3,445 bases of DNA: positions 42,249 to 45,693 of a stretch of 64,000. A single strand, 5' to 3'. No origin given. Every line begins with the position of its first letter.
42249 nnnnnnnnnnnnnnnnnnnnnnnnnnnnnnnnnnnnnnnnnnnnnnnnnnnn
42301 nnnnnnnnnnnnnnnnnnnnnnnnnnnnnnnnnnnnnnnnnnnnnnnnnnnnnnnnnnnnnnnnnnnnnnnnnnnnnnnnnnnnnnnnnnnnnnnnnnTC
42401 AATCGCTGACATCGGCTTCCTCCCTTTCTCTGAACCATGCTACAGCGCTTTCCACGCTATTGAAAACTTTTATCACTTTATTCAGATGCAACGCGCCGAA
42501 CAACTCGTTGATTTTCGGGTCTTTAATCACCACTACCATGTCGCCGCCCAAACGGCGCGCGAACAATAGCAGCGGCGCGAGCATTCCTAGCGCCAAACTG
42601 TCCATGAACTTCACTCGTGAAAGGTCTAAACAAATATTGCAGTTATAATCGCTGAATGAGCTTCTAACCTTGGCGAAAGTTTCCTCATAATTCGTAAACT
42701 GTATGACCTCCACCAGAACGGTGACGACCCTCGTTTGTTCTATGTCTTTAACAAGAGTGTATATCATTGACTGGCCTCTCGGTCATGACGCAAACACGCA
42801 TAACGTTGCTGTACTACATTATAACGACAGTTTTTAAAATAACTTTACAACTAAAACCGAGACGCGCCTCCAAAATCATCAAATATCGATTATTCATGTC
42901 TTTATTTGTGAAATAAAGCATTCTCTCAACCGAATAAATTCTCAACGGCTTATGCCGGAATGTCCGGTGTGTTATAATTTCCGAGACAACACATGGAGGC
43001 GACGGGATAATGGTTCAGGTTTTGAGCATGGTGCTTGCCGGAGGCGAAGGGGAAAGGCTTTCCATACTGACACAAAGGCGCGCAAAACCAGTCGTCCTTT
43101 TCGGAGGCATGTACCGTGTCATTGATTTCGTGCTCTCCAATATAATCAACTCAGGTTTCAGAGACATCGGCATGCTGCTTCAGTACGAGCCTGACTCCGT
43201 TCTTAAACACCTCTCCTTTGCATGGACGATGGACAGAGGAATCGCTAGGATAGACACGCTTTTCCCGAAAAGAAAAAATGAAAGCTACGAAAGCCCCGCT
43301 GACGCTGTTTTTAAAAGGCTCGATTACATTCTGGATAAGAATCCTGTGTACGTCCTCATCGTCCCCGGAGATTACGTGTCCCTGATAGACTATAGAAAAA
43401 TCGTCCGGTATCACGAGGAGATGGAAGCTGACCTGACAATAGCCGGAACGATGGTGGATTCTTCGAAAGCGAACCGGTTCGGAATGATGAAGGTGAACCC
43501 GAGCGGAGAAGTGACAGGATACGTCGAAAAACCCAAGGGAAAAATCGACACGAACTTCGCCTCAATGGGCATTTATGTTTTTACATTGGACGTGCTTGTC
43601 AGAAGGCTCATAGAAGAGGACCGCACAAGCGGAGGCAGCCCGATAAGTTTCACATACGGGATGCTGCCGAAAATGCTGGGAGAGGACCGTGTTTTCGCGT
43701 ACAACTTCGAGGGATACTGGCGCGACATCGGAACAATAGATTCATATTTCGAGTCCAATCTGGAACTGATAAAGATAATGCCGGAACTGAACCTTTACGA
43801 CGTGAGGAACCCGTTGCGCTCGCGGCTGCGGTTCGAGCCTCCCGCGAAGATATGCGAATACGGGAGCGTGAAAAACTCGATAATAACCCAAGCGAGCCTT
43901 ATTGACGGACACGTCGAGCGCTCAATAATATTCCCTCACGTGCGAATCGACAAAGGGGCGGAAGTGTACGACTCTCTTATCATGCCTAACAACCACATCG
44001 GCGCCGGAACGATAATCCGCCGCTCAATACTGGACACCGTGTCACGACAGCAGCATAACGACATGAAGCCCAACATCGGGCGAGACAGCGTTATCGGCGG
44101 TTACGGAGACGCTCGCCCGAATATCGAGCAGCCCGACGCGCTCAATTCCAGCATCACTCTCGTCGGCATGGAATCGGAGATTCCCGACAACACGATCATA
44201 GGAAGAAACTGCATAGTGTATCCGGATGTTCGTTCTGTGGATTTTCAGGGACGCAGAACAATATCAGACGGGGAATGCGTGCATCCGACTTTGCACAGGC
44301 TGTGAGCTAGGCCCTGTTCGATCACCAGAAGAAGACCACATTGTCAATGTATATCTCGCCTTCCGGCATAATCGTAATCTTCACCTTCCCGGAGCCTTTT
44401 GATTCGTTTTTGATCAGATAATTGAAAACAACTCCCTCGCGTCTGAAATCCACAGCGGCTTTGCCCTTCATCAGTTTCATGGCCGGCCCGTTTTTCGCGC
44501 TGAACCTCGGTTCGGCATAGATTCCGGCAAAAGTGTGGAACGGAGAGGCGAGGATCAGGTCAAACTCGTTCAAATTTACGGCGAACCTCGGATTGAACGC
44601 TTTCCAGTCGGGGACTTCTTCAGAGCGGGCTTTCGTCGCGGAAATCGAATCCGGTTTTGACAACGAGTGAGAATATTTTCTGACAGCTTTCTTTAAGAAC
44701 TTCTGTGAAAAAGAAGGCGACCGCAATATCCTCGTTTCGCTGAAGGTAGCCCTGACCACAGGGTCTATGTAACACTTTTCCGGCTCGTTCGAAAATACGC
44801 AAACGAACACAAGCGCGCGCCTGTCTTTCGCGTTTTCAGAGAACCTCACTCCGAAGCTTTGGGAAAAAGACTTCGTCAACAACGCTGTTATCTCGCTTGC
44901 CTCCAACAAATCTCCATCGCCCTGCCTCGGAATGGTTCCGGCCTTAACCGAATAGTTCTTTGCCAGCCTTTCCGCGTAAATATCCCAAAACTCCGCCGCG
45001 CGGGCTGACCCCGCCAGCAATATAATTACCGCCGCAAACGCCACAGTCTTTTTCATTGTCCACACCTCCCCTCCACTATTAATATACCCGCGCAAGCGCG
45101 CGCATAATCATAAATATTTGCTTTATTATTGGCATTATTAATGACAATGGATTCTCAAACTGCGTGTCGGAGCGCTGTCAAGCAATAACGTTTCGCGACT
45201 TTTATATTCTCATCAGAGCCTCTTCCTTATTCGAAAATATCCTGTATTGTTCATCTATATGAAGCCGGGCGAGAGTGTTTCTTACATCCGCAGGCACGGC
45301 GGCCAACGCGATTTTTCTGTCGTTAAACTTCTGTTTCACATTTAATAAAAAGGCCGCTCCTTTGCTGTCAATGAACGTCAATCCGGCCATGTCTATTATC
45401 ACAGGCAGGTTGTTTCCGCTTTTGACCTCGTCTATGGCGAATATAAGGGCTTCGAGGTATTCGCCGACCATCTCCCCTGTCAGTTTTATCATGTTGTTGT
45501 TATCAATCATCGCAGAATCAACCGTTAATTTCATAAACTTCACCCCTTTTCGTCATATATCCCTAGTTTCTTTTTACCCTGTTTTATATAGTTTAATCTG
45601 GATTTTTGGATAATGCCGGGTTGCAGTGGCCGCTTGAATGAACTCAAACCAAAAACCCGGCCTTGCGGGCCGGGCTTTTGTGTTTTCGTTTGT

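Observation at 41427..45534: Cluster of four STAS anti-sigma-antagonist genes near the flagellin loci, with no kinase or phosphatase partner in the window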

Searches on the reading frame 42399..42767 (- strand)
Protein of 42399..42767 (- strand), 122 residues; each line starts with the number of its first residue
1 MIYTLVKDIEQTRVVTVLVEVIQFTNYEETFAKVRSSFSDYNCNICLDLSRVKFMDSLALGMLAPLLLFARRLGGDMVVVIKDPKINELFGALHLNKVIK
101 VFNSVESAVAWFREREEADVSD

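Call 3: search_protein_families(library=pfam, proteins=[window:42399-42767:-], max_evalue=0.1)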
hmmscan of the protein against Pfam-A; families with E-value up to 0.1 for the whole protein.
window:42399-42767:- (122 aa): 2 families
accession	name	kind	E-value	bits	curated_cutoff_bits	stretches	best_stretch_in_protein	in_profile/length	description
PF01740.26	STAS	-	2e-11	44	22.6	1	18-108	15-106/106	STAS domain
PF13466.11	STAS_2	-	6.7e-05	23.4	29.2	1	43-80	27-64/80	STAS domain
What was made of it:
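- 42399..42767 (-): STAS3, the first gene of the conserved triad (122 aa, motif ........). Pfam STAS 44 bits (call 3).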

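Call 10: find_encoding_contigs(protein=window:42399-42767:-, flank=10000, max_places=10)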
Protein window:42399-42767:- (122 aa): 13 contigs read that carry it; 9 places shown.
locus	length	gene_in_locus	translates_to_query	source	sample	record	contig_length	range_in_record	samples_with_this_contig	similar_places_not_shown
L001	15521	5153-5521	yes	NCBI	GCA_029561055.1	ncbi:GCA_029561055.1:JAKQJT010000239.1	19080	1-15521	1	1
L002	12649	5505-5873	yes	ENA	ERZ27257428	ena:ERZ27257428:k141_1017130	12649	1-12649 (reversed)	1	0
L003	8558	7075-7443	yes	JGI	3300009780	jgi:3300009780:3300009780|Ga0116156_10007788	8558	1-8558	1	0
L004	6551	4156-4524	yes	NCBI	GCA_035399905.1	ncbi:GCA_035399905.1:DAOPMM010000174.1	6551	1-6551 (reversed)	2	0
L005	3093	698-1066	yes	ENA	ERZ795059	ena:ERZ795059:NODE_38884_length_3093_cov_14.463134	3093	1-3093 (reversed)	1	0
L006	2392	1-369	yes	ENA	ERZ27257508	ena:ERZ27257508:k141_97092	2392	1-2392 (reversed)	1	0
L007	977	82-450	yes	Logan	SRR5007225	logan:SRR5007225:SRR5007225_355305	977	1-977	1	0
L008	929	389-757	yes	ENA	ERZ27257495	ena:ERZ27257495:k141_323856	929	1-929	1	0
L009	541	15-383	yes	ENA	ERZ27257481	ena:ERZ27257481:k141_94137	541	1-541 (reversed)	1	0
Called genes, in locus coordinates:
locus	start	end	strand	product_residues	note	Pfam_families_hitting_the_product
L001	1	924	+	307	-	?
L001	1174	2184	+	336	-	PF00669:Flagellin_N, PF00700:Flagellin_C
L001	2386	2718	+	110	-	PF01740:STAS, PF13466:STAS_2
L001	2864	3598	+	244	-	-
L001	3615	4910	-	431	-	PF00483:NTP_transferase, PF25084:LbH_EIF2B (faint), PF24894:Hexapep_GlmU, PF25087:GMPPB_C (faint), PF00132:Hexapep (faint)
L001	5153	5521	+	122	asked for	PF01740:STAS, PF13466:STAS_2 (weak)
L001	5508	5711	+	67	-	-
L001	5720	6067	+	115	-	PF01740:STAS, PF13466:STAS_2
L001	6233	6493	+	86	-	PF01740:STAS (weak), PF13466:STAS_2 (weak)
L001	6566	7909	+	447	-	PF00919:UPF0004, PF04055:Radical_SAM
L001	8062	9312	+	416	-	PF04773:FecR (weak), PF03781:FGE-sulfatase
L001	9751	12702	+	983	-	PF00669:Flagellin_N, PF07676:PD40 (faint), PF00700:Flagellin_C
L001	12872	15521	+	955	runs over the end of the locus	PF07517:SecA_DEAD, PF01043:SecA_PP_bind, PF21090:P-loop_SecA, PF07516:SecA_SW, PF02810:SEC-C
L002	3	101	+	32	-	?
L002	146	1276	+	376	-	PF00465:Fe-ADH, PF13685:Fe-ADH_2, PF25137:ADH_Fe_C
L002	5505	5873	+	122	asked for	PF01740:STAS, PF13466:STAS_2 (weak)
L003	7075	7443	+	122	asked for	PF01740:STAS, PF13466:STAS_2 (weak)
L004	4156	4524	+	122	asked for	PF01740:STAS, PF13466:STAS_2 (weak)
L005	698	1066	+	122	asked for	PF01740:STAS, PF13466:STAS_2 (weak)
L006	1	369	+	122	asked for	PF01740:STAS, PF13466:STAS_2 (weak)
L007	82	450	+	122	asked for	PF01740:STAS, PF13466:STAS_2 (weak)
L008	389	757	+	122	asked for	PF01740:STAS, PF13466:STAS_2 (weak)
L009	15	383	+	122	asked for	PF01740:STAS, PF13466:STAS_2 (weak)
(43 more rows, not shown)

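Call 12: find_homologous_proteins(query=window:42399-42767:-, max_evalue=0.001)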
Query window:42399-42767:- (122 aa): 7 proteins with E <= 0.001 among 16 candidates.
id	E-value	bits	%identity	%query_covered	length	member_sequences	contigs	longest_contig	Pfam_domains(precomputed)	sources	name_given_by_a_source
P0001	3.6e-72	257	100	100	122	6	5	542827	PF01740.27,PF13466.13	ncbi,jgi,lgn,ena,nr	ncbi:MAG: STAS domain protein [bacterium ADurb.Bin236]|nr:MAG: STAS domain protein [bacterium ADurb.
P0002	8.9e-65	233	89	100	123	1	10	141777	PF01740.27,PF13466.13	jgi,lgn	jgi:anti-anti-sigma factor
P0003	4.4e-39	151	61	100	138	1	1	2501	PF01740.27,PF13466.13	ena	-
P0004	1.5e-38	149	62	98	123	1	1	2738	PF01740.27,PF13466.13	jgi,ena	-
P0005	3.9e-38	148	61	99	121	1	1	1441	PF01740.27,PF13466.13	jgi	jgi:anti-anti-sigma factor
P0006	4.5e-38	147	60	100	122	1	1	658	PF01740.27,PF13466.13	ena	-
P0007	1.4e-37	146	57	100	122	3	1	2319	PF01740.27,PF13466.13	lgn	-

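Call 13: find_encoding_contigs(protein=P0002, flank=10000, max_places=3)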
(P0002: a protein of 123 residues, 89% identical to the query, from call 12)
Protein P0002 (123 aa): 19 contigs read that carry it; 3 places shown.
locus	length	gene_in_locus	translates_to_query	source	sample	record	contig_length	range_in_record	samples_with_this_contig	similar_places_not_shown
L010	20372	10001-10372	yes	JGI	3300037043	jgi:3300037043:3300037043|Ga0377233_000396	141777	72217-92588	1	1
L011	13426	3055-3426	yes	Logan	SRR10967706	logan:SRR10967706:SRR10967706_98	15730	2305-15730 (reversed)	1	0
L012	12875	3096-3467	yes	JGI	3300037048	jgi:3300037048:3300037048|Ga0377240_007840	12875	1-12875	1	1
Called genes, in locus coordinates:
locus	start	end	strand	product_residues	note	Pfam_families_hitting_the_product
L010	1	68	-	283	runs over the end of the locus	PF00149:Metallophos, PF12850:Metallophos_2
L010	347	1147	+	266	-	PF26621:DUF8198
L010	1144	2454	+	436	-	PF07555:NAGidase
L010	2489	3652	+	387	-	PF00465:Fe-ADH, PF13685:Fe-ADH_2, PF25137:ADH_Fe_C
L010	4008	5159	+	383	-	PF00669:Flagellin_N, PF00700:Flagellin_C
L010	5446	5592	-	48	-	-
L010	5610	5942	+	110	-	PF01740:STAS, PF13466:STAS_2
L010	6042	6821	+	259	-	-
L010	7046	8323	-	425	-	PF00483:NTP_transferase, PF25084:LbH_EIF2B (faint), PF24894:Hexapep_GlmU, PF25087:GMPPB_C (faint), PF25247:LbH_GLGC (faint), PF00132:Hexapep (faint)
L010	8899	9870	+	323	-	PF00135:COesterase, PF20434:BD-FAE, PF07859:Abhydrolase_3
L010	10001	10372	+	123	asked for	PF01740:STAS, PF13466:STAS_2 (weak)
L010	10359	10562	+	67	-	-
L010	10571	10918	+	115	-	PF01740:STAS, PF13466:STAS_2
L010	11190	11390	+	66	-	-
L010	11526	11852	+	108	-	PF01740:STAS (weak), PF13466:STAS_2 (weak)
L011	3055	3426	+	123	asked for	PF01740:STAS, PF13466:STAS_2 (weak)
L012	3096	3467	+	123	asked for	PF01740:STAS, PF13466:STAS_2 (weak)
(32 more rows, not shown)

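Call 14: find_encoding_contigs(protein=P0004, flank=10000, max_places=3)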
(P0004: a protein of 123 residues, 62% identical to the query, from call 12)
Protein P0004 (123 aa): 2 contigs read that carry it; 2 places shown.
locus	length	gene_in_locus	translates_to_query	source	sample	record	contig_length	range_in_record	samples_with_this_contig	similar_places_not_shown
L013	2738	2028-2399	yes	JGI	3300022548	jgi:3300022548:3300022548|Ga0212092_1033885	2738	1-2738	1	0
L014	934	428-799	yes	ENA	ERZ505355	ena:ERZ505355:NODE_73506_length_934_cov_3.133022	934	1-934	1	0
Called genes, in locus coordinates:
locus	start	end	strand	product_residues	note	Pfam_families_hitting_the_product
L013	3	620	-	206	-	?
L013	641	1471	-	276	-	-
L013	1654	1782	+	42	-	-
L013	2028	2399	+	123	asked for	PF01740:STAS, PF13466:STAS_2 (weak)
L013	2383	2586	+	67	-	-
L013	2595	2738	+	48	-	?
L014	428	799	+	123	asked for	PF01740:STAS, PF13466:STAS_2 (weak)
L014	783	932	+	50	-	?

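Call 15: find_encoding_contigs(protein=P0003, flank=10000, max_places=3)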
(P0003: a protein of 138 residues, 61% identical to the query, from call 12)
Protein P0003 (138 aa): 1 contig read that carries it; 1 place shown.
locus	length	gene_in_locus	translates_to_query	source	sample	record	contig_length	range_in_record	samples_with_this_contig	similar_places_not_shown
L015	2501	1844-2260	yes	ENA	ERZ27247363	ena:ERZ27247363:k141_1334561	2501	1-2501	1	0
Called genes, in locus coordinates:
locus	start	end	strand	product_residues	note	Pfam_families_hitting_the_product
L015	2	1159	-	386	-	?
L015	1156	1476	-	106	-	-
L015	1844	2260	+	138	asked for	PF01740:STAS, PF13466:STAS_2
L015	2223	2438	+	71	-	-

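Call 44: search_protein_families(library=ncbifam, proteins=[window:42399-42767:-], max_evalue=0.01)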
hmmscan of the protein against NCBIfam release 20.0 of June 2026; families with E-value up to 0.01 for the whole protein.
window:42399-42767:- (122 aa): 4 families
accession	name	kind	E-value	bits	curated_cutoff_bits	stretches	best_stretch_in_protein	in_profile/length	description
TIGR00377.1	ant_ant_sig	superfamily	5.3e-11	42.4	53.45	1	23-106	23-107/108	anti-sigma factor antagonist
TIGR02886.1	spore_II_AA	equivalog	1.7e-08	34.4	114.75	1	13-108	9-105/106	anti-sigma F factor antagonist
NF045506.1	antisigant_RssC_Pseudo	equivalog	0.00038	20.3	250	1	43-120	45-123/159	anti-sigma factor antagonist RssC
NF002134.0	PRK00971.1-4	equivalog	0.0083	14.9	557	1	10-85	326-398/429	glutaminase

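Call 46: search_solved_structures(query=window:42399-42767:-, max_evalue=0.01)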
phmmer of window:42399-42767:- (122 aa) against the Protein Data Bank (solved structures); distinct sequences matched with E-value up to 0.01: 5.
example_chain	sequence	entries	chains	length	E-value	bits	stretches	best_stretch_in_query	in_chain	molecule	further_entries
1sbo_A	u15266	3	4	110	1.2e-06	31.7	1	22-108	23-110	Putative anti-sigma factor antagonist TM1442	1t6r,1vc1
1auz_A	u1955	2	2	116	1.1e-05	28.7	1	32-108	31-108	SPOIIAA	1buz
1th8_B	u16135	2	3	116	6.5e-05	26.1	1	43-102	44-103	Anti-sigma F factor antagonist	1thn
2ka5_A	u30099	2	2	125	0.00014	25.1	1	41-113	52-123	Putative anti-sigma factor antagonist TM_1081 | Putative anti-sigma factor antagonist TM1081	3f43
1tid_B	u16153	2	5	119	0.00018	24.7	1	43-102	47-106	Anti-sigma F factor antagonist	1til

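Call 73: search_protein_families(library=pfam, proteins=[L015:1156-1476:-], max_evalue=1)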
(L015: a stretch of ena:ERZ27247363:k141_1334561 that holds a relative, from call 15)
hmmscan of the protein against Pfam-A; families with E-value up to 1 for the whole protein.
L015:1156-1476:- (106 aa): 0 families

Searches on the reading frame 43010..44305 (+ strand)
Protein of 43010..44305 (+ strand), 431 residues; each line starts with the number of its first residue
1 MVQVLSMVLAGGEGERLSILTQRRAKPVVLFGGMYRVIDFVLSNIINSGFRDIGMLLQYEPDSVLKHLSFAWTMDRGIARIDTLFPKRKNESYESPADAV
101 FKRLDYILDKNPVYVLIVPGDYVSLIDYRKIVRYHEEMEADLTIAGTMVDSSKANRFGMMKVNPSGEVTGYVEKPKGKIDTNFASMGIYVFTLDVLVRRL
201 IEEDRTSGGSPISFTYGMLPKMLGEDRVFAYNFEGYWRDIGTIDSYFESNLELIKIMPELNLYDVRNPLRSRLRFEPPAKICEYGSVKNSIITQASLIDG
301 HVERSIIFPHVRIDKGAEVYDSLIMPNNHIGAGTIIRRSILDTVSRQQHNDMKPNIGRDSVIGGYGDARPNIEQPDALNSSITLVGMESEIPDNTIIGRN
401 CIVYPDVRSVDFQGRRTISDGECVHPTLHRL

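Call 3: search_protein_families(library=pfam, proteins=[window:43010-44305:+], max_evalue=0.1)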
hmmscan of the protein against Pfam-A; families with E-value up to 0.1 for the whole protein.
window:43010-44305:+ (431 aa): 5 families
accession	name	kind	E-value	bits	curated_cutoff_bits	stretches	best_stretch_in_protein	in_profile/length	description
PF00483.29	NTP_transferase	-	4.4e-45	154.6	21.2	1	6-253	2-242/245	Nucleotidyl transferase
PF24894.1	Hexapep_GlmU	-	2.5e-12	47.3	23.3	1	277-343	1-73/104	GlmU-like, C-terminal hexapeptide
PF00132.30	Hexapep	-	5.5e-07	29.5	27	2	383-407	8-32/36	Bacterial transferase hexapeptide (six repeats)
PF25084.1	LbH_EIF2B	-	1.5e-06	28.6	54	1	280-339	29-90/105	EIF2B subunit epsilon LbH domain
PF25247.1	LbH_GLGC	-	7.7e-05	23.1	27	1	274-330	1-57/135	GLGC left-handed parallel beta-helix domain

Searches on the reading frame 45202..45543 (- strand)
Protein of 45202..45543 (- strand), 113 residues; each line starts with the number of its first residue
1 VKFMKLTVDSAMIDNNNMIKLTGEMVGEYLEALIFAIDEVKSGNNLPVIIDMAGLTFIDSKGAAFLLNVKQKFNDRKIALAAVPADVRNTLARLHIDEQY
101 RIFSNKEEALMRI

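Call 3: search_protein_families(library=pfam, proteins=[window:45202-45543:-], max_evalue=0.1)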
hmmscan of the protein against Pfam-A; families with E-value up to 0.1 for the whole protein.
window:45202-45543:- (113 aa): 2 families
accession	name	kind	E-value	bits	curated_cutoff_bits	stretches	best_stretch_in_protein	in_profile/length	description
PF01740.26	STAS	-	4.7e-11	42.8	22.6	1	19-109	13-106/106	STAS domain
PF13466.11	STAS_2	-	2e-07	31.5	29.2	1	19-94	1-77/80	STAS domain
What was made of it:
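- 45202..45534 (-): STAS4, a divergent STAS specific to this lineage, downstream of the flagellin gene (110 aa). Pfam STAS 42.8 bits (call 3).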

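Call 42: find_homologous_proteins(query=window:45202-45534:-, max_evalue=0.001)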
Query window:45202-45534:- (110 aa): 2 proteins with E <= 0.001 among 4 candidates.
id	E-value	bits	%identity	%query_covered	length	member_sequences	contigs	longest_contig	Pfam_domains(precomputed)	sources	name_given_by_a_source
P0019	1.0e-62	226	100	100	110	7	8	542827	PF01740.27,PF13466.13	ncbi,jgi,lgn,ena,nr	ncbi:MAG TPA: STAS domain-containing protein [bacterium]|nr:MAG: STAS domain protein [bacterium ADur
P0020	9.9e-45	168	84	87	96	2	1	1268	PF01740.27,PF13466.13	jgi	jgi:anti-anti-sigma factor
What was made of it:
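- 45202..45534 (-): Only two homologous clusters were found (call 42).
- Tried and rejected: STAS4 homologue search: gave only itself and one cluster at 84% identity, so no comparative context is available (call 42).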

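Call 44: search_protein_families(library=ncbifam, proteins=[window:45202-45534:-], max_evalue=0.01)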
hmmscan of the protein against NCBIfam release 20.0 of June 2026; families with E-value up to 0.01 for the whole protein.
window:45202-45534:- (110 aa): 4 families
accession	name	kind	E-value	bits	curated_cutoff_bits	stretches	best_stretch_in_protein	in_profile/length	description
TIGR00377.1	ant_ant_sig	superfamily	4.1e-07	29.8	53.45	1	1-83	1-86/108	anti-sigma factor antagonist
NF033618.0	mlaB_1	equivalog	0.00032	21.1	90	1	12-91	8-85/94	lipid asymmetry maintenance protein MlaB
TIGR02886.1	spore_II_AA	equivalog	0.00057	19.8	114.75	1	8-106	4-105/106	anti-sigma F factor antagonist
TIGR00815.1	sulP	subfamily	0.0024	16.4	380.45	1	45-96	499-552/565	sulfate permease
